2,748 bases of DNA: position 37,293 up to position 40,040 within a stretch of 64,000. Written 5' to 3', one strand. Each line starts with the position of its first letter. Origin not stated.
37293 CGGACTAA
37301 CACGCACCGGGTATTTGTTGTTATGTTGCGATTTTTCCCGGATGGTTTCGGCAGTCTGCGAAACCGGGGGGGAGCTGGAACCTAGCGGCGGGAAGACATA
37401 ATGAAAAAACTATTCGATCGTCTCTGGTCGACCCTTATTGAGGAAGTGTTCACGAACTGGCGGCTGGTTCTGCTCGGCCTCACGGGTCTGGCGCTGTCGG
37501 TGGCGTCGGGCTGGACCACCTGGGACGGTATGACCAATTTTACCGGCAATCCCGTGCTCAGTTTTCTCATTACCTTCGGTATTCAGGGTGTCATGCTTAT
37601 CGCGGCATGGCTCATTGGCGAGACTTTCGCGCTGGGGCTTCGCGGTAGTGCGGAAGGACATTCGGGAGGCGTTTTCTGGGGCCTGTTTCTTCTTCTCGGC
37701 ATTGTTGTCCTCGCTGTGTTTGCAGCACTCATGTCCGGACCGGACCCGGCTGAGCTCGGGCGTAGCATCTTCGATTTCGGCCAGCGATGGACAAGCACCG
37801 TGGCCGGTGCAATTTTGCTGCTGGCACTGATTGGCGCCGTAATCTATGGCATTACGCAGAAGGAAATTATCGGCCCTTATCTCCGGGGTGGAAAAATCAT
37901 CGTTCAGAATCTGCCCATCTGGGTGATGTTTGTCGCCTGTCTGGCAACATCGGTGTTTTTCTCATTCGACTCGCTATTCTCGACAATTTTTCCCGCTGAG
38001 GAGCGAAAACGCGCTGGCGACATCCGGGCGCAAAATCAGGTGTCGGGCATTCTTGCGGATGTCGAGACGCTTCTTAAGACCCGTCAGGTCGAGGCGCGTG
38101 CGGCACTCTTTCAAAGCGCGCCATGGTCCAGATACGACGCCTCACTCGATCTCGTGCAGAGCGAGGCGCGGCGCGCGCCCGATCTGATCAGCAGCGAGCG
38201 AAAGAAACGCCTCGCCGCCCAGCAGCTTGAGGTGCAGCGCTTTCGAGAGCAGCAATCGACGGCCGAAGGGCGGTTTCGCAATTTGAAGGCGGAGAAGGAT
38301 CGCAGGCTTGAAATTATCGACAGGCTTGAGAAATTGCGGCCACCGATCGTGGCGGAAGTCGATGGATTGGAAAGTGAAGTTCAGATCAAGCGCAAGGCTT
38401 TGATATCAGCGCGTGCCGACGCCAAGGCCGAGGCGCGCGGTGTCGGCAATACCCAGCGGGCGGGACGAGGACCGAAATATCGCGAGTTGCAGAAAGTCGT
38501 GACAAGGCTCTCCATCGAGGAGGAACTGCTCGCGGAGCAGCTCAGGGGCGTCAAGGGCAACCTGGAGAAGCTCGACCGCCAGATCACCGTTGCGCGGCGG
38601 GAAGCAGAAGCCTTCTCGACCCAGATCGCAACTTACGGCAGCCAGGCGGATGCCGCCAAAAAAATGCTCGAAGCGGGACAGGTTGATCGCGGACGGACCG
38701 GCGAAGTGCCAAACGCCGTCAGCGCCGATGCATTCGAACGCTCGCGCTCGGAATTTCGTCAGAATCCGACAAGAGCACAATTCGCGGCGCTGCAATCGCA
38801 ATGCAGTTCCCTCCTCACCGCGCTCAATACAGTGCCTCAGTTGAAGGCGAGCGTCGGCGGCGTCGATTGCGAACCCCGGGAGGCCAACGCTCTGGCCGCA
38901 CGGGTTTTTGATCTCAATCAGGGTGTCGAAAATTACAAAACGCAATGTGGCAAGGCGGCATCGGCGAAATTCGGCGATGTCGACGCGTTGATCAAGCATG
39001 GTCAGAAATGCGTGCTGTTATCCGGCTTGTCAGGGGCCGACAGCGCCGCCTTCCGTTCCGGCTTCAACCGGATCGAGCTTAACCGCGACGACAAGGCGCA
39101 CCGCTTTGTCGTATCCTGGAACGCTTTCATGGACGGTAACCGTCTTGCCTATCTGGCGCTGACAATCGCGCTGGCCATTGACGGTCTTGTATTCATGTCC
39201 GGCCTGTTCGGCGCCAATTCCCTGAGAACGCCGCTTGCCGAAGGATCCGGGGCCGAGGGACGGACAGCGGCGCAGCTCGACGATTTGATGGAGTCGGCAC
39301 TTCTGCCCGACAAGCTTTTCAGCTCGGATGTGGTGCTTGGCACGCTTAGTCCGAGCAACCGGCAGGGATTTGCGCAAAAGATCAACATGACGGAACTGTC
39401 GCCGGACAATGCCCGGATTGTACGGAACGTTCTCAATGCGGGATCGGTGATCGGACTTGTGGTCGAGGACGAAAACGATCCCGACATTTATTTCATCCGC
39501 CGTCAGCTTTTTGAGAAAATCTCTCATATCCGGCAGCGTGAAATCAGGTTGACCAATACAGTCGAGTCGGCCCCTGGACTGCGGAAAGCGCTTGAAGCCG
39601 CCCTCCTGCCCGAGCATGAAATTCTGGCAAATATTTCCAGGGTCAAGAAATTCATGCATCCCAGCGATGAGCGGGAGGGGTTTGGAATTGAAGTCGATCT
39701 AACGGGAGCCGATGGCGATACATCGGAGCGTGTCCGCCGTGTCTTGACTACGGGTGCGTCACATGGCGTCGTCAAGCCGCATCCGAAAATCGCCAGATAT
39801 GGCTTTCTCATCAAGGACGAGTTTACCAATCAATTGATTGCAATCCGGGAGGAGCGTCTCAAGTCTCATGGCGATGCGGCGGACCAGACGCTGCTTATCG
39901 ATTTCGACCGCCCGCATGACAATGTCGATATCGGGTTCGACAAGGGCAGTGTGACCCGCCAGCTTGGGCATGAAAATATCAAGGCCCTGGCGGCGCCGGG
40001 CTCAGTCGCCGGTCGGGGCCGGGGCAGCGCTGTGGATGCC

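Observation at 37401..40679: The 1092-aa membrane protein has an unusual architecture: 5 TM helices, coiled coil, Cys-containing segment, a sixth TM helix, then two internal ~65-aa repeats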

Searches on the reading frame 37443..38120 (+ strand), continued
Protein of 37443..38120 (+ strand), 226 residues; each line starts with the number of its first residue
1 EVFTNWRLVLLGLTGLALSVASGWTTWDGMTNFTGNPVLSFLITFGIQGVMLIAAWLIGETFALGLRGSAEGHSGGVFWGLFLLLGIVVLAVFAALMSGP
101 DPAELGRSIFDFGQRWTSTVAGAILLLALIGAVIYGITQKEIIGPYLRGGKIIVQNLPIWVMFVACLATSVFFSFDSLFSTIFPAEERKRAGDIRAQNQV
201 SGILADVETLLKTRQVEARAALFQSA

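Call 81: find_encoding_contigs(protein=P0265, flank=10000, max_places=2)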
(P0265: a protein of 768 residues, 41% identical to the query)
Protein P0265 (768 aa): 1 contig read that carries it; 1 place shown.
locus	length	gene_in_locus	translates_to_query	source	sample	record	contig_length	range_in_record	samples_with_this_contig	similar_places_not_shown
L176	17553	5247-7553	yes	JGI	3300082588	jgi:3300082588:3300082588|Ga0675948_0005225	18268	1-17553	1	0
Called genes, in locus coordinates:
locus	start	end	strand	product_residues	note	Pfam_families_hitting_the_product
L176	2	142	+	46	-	?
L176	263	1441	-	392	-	PF13439:Glyco_transf_4 (weak), PF00534:Glycos_transf_1 (weak), PF13692:Glyco_trans_1_4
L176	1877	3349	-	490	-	PF13204:Apiosidase, PF12904:Collagen_bind_2 (weak)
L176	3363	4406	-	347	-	PF01073:3Beta_HSD, PF01370:Epimerase, PF04321:RmlD_sub_bind, PF16363:GDP_Man_Dehyd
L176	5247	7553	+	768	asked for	-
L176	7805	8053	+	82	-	-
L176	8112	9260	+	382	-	PF01522:Polysacc_deac_1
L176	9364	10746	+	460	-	PF16448:LapD_MoxY_N (weak), PF00672:HAMP (weak), PF07730:HisKA_3, PF02518:HATPase_c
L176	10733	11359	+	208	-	PF00072:Response_reg, PF00196:GerE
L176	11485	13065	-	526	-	PF12849:PBP_like_2, PF00691:OmpA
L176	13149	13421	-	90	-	-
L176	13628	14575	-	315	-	PF02685:Glucokinase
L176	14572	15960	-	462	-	PF00982:Glyco_transf_20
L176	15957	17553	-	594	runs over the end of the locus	PF19291:TREH_N (weak), PF00723:Glyco_hydro_15, PF22422:MGH1-like_GH (faint)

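Call 89: search_solved_structures(query=A3, max_evalue=10)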
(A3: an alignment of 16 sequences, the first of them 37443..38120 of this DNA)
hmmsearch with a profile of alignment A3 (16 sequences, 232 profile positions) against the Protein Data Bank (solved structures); distinct sequences matched with E-value up to 10: 1.
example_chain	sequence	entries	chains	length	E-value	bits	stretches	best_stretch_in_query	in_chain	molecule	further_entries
9ivk_A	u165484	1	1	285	0.05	16.4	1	71-146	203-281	HBC599 membrane protein binder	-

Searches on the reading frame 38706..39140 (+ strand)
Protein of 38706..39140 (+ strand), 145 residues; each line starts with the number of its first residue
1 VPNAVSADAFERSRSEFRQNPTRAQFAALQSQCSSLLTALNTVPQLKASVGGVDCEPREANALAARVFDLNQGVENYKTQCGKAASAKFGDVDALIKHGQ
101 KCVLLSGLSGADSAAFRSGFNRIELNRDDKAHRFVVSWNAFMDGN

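Call 50: search_protein_families(library=pfam, proteins=[window:38706-39140:+], max_evalue=1)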
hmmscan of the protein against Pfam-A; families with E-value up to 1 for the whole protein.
window:38706-39140:+ (145 aa): 0 families

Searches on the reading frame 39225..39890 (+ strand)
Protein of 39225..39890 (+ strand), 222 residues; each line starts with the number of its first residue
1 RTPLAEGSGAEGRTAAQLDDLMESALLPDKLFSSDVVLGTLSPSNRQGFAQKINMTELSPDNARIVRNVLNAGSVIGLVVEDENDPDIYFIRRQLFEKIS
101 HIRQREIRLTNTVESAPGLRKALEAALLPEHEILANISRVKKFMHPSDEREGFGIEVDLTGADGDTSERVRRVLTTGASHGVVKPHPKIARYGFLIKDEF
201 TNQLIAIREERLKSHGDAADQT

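Call 27: find_homologous_proteins(query=window:39225-39890:+, max_evalue=0.01)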
Query window:39225-39890:+: 573 candidates shared short words with the query, none scored E <= 0.01.

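Call 36: predict_structure(alignment_id=A2)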
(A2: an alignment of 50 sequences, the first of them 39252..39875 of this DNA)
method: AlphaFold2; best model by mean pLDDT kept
length: 208 residues; sequences in the alignment: 50
mean_pLDDT: 93.3   pTM: 0.58
mean pLDDT of the five models: 93.3, 93.1, 92.6, 92.6, 92.2
residues with pLDDT >= 90: 179; 70-90: 18; 50-70: 11; < 50: 0
segments of 3 or more residues with pLDDT < 50: none
pLDDT, mean of each block of 10 residues (from residue 1): 80 96 97 98 98 98 97 98 97 93 67 96 96 95 92 96 96 94 94 96 84
secondary structure, 60 per line:
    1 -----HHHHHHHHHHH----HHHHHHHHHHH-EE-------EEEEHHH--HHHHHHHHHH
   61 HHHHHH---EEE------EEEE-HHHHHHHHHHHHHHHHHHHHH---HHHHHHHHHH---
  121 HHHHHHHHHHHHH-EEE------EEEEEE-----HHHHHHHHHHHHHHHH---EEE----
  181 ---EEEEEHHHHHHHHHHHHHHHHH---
elements in order: H6-16 H21-31 E42-45 H51-66 E70-72 E79-82 H84-104 H108-117 H121-133 E135-137 E144-149 H155-170 E174-176 E184-188 H189-205

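Call 39: fold_search(model_id=the predicted structure, library=pdb)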
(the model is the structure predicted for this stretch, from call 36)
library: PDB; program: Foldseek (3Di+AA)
matches with E <= 10: 839; with E <= 0.001: 0
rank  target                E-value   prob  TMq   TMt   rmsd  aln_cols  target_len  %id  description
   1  9a6f_A                2.7e-02  0.63  0.31  0.27  10.5       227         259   14  Integrative model of CODY-YPPF by crosslinking MS and deep learning (released 2024-09-18)
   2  7ets_B                3.2e-02  0.60  0.20  0.19  15.1       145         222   16  Crystal structure of crp protein from Gardnerella Vaginalis (released 2022-04-27)
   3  5bpd_C                5.9e-02  0.38  0.22  0.18  14.0       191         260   12  Structure of TrmBL2, an archaeal chromatin protein, shows a novel mode of DNA binding. (released 2015-09-02)
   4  5ey2_C                6.6e-02  0.41  0.28  0.26  13.1       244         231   13  Crystal structure of CodY from Bacillus cereus (released 2016-09-14)
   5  3m8f_A                7.0e-02  0.92  0.28  0.48   5.8       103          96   16  Protein structure of type III plasmid segregation TubR mutant (released 2010-07-07)
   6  3m8f_B                8.3e-02  0.91  0.28  0.48   5.9       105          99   18  Protein structure of type III plasmid segregation TubR mutant (released 2010-07-07)
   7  5bpi_D                8.3e-02  0.35  0.22  0.19  14.9       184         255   11  Structure of TrmBL2, an archaeal chromatin protein, shows a novel mode of DNA binding. (released 2015-09-02)
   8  5ey0_A                9.8e-02  0.41  0.26  0.22  12.0       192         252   12  Crystal structure of CodY from Staphylococcus aureus with GTP and Ile (released 2016-09-14)
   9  5bpi_C                9.8e-02  0.28  0.21  0.18  14.5       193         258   11  Structure of TrmBL2, an archaeal chromatin protein, shows a novel mode of DNA binding. (released 2015-09-02)
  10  1g6n_B                1.0e-01  0.41  0.21  0.22  13.6       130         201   15  2.1 ANGSTROM STRUCTURE OF CAP-CAMP (released 2000-12-15)
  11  5bpd_D                1.2e-01  0.30  0.21  0.18  14.0       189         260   14  Structure of TrmBL2, an archaeal chromatin protein, shows a novel mode of DNA binding. (released 2015-09-02)
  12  8c7t_A                1.4e-01  0.33  0.28  0.24  13.2       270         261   11  Unliganded transcriptional pleiotropic repressor CodY from Enterococcus faecalis (released 2023-06-28)
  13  3hif_A                1.7e-01  0.30  0.23  0.24  13.2       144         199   11  The crystal structure of apo wild type CAP at 3.6 A resolution. (released 2009-09-08)
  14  3m8e_B                1.8e-01  0.69  0.25  0.44   5.9        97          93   18  Protein structure of Type III plasmid segregation TubR (released 2010-07-07)
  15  3i54_A                1.8e-01  0.33  0.22  0.20  15.5       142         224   13  Crystal structure of MtbCRP in complex with cAMP (released 2009-09-08)
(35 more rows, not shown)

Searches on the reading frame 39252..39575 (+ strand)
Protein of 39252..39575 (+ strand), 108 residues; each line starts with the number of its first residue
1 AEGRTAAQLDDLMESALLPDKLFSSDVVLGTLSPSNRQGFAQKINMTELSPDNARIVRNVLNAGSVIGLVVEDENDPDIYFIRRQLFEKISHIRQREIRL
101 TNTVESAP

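Call 50: search_protein_families(library=pfam, proteins=[window:39252-39575:+], max_evalue=1)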
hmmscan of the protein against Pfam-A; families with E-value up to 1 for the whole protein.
window:39252-39575:+ (108 aa): 0 families

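Call 88: search_solved_structures(query=A5, max_evalue=10)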
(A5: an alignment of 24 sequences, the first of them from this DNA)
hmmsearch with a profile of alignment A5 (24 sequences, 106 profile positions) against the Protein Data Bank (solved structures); distinct sequences matched with E-value up to 10: 7.
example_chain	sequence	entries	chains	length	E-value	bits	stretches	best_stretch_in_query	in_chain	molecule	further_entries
7mcc_A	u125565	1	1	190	0.00086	22.5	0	47-100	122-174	AI-designed TIM-barrel F2C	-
7smj_A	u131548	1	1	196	0.00099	22.3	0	47-98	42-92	AI-designed TIM-barrel F2N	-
4rzp_A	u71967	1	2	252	0.001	22.2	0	44-92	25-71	Engineered Protein OR366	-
9szu_A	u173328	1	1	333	0.44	13.8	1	47-82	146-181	PLZ2.3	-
3gro_A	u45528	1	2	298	1.1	12.6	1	52-86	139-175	Palmitoyl-protein thioesterase 1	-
5z2n_B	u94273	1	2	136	1.4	12.2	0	45-72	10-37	Oxysterol-binding protein-related protein 1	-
9vlg_A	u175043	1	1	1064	1.9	11.7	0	31-99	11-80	Isoform 2 of Voltage-dependent calcium channel subunit alpha-2/delta-1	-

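Call 90: search_protein_families(library=pfam, alignment_id=A5, max_evalue=10)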
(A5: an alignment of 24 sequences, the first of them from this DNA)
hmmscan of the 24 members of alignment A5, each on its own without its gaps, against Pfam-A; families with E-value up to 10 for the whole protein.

A. member 1, seq(105 aa): 0 families

B. families by the number of members that match (of 24 scanned): 8 families
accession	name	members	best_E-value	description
PF15714.11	SpoVT_C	1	0.043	Stage V sporulation protein T C-terminal, transcription factor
PF18972.5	Wheel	1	0.062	Cns1/TTC4 Wheel domain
PF23039.2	TMEM132_3rd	1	0.062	TMEM132 cohesin-like domain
PF11000.13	DUF2840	1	0.088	Protein of unknown function (DUF2840)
PF19313.5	DUF5916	1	0.13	Domain of unknown function (DUF5916)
PF17054.10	JUPITER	1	0.16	Microtubule-Associated protein Jupiter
PF20046.4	DUF6448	1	0.18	Family of unknown function (DUF6448)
PF24408.1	wHTH-Calcineurin_assc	1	0.18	wHTH-Calcineurin_assc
